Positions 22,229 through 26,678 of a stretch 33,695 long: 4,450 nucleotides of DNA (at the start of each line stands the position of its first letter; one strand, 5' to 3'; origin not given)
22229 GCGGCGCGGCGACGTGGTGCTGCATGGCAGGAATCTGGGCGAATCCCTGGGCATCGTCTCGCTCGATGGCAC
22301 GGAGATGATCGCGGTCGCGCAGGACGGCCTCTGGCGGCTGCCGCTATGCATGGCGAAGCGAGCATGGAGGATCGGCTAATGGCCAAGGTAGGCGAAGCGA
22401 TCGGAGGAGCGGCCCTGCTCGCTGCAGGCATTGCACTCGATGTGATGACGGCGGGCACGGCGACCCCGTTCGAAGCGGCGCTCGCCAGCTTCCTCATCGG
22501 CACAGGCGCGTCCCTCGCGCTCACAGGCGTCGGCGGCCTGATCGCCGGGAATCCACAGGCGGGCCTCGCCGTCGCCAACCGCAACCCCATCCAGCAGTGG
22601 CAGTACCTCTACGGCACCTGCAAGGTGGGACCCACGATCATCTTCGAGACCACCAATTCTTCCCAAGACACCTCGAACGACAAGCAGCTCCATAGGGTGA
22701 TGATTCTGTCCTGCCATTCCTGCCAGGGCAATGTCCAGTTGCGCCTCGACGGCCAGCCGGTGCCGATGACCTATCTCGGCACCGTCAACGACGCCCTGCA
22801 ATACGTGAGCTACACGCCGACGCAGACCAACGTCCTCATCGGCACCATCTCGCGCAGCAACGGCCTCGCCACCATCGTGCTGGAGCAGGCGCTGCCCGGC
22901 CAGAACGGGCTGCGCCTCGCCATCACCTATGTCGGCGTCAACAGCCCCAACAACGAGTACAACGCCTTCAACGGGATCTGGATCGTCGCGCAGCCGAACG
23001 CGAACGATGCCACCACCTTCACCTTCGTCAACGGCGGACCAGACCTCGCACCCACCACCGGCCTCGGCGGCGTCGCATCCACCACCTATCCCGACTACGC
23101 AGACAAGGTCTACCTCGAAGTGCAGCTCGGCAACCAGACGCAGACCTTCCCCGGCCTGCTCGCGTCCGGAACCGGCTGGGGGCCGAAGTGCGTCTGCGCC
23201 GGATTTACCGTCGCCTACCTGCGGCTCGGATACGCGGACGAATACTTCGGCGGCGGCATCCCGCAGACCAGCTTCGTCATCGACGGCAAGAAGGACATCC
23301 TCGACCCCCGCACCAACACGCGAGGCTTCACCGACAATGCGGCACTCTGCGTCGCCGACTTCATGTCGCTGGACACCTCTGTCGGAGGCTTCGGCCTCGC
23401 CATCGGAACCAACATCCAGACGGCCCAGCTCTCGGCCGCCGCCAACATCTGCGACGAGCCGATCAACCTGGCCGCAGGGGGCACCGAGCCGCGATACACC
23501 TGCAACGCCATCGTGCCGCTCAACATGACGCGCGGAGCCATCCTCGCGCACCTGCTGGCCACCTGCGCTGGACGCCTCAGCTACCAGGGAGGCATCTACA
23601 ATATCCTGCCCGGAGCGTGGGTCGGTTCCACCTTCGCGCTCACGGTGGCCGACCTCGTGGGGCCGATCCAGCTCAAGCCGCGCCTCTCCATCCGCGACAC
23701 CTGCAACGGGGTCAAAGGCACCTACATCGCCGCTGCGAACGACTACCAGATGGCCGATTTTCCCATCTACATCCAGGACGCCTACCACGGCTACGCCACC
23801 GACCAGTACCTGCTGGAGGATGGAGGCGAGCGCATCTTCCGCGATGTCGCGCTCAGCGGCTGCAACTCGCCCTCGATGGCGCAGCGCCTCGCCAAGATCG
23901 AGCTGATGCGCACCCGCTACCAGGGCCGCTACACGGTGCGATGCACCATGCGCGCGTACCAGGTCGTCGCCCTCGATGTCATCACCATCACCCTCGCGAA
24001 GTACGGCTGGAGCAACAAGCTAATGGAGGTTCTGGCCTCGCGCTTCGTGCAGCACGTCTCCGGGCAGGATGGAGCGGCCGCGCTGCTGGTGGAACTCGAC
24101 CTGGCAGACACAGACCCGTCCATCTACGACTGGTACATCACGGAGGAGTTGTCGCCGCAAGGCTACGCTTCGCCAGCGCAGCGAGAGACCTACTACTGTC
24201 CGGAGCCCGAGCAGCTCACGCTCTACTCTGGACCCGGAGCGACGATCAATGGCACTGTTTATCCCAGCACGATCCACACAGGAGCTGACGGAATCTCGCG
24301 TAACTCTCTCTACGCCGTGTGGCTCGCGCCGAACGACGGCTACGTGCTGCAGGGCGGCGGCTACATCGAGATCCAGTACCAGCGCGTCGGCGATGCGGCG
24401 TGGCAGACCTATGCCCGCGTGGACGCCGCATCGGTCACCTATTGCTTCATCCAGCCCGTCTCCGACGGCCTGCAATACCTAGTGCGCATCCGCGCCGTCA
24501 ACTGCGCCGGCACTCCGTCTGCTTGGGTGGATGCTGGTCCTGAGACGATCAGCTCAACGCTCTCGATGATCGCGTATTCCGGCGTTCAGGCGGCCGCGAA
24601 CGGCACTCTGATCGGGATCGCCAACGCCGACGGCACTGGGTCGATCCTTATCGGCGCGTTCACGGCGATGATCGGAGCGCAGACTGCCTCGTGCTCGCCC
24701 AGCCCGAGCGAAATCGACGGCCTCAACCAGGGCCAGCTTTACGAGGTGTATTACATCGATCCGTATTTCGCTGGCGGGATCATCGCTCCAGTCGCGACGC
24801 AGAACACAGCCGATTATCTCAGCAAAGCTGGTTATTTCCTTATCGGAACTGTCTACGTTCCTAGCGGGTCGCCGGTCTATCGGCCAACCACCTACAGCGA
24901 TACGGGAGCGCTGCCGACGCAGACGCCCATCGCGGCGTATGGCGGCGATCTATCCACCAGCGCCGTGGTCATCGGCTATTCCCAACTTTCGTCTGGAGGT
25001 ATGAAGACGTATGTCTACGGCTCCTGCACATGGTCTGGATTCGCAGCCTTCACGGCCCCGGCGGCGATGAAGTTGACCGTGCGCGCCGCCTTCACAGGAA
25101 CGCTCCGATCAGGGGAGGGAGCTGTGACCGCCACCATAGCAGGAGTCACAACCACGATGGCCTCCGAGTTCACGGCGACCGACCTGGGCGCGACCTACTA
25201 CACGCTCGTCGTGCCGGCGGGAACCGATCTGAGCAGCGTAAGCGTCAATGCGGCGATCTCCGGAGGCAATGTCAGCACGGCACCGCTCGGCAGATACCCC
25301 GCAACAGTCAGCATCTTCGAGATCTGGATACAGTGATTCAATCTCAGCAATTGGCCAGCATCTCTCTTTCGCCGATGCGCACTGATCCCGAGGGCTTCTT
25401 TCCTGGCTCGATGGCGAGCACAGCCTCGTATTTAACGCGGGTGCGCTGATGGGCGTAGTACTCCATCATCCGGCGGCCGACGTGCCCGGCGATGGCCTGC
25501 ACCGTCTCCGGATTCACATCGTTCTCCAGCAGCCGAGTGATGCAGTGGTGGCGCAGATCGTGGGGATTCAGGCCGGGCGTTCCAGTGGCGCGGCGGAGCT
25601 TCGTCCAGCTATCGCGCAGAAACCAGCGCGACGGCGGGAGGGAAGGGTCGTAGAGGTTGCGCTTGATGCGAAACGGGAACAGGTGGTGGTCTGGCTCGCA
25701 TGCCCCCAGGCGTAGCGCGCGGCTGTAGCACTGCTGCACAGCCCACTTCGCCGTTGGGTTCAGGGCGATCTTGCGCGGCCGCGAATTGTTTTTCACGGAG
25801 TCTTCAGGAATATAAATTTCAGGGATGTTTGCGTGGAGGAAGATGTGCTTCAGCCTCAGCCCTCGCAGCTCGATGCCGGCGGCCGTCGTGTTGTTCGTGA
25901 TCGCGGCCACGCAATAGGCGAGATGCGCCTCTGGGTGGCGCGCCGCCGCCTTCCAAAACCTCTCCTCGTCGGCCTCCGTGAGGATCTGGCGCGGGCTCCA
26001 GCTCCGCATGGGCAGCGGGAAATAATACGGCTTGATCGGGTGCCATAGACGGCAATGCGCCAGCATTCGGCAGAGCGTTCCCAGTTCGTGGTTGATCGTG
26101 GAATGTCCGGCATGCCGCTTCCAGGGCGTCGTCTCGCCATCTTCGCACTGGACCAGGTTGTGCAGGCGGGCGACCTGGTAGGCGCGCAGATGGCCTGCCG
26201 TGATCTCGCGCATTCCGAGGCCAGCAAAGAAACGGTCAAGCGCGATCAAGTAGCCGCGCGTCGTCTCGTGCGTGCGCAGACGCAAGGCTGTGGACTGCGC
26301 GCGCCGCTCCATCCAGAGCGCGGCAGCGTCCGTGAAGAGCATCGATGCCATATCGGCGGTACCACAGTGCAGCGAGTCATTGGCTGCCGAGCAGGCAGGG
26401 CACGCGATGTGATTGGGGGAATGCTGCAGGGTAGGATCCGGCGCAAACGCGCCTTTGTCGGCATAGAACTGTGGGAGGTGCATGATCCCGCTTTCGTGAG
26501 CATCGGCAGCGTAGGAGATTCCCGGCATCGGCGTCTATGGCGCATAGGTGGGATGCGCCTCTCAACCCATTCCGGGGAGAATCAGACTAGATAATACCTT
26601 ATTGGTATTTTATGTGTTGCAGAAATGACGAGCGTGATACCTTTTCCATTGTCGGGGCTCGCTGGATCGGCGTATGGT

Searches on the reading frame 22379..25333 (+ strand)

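Call 13: search_protein_families(library=pfam, proteins=[window:22379-25333:+], max_evalue=0.01)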
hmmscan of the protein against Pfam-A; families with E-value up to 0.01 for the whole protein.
window:22379-25333:+ (985 aa): 1 family
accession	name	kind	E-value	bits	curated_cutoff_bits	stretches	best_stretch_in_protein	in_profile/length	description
PF25059.1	FN3_DSCAM-DSCAML_C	-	0.0038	18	39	0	662-715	22-73/89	DSCAM/DSCAML C-terminal Fn3-like domain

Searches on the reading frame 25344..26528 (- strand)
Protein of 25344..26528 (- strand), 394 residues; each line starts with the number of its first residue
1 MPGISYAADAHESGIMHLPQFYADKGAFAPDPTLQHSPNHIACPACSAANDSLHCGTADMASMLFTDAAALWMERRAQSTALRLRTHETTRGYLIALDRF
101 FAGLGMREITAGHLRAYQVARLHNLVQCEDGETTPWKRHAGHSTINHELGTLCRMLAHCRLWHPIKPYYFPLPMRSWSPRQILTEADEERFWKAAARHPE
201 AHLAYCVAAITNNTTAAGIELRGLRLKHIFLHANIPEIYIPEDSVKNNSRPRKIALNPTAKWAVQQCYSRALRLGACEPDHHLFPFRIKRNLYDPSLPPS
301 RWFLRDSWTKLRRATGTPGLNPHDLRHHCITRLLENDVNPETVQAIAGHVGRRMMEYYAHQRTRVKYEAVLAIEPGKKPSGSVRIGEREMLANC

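Call 13: search_protein_families(library=pfam, proteins=[window:25344-26525:-], max_evalue=0.01)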
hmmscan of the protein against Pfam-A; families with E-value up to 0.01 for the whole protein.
window:25344-26525:- (393 aa): 1 family
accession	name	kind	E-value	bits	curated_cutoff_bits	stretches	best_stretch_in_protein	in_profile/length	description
PF00589.27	Phage_integrase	-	3.8e-14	53.3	27.1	1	181-361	2-169/172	Phage integrase family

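Call 78: find_encoding_contigs(protein=window:25344-26528:-, flank=10000, max_places=2)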
Protein window:25344-26528:- (394 aa): 13 contigs read that carry it; 2 places shown.
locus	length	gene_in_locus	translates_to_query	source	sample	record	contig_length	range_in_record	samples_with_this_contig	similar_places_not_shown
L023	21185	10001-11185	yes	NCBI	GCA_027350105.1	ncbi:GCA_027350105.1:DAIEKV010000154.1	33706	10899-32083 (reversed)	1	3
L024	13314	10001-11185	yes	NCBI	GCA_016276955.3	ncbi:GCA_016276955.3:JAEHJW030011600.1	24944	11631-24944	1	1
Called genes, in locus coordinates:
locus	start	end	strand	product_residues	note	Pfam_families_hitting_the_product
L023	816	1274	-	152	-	-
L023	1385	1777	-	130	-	PF07486:Hydrolase_2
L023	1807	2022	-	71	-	-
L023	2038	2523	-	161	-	-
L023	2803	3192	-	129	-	PF13560:HTH_31, PF01381:HTH_3 (weak)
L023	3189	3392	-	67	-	-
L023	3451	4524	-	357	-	-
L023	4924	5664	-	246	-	-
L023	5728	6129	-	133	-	-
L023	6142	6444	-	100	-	-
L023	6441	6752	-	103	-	-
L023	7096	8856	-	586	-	PF02195:ParB_N, PF17762:HTH_ParB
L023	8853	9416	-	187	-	-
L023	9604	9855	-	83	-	-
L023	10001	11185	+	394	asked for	PF00589:Phage_integrase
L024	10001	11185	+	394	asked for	PF00589:Phage_integrase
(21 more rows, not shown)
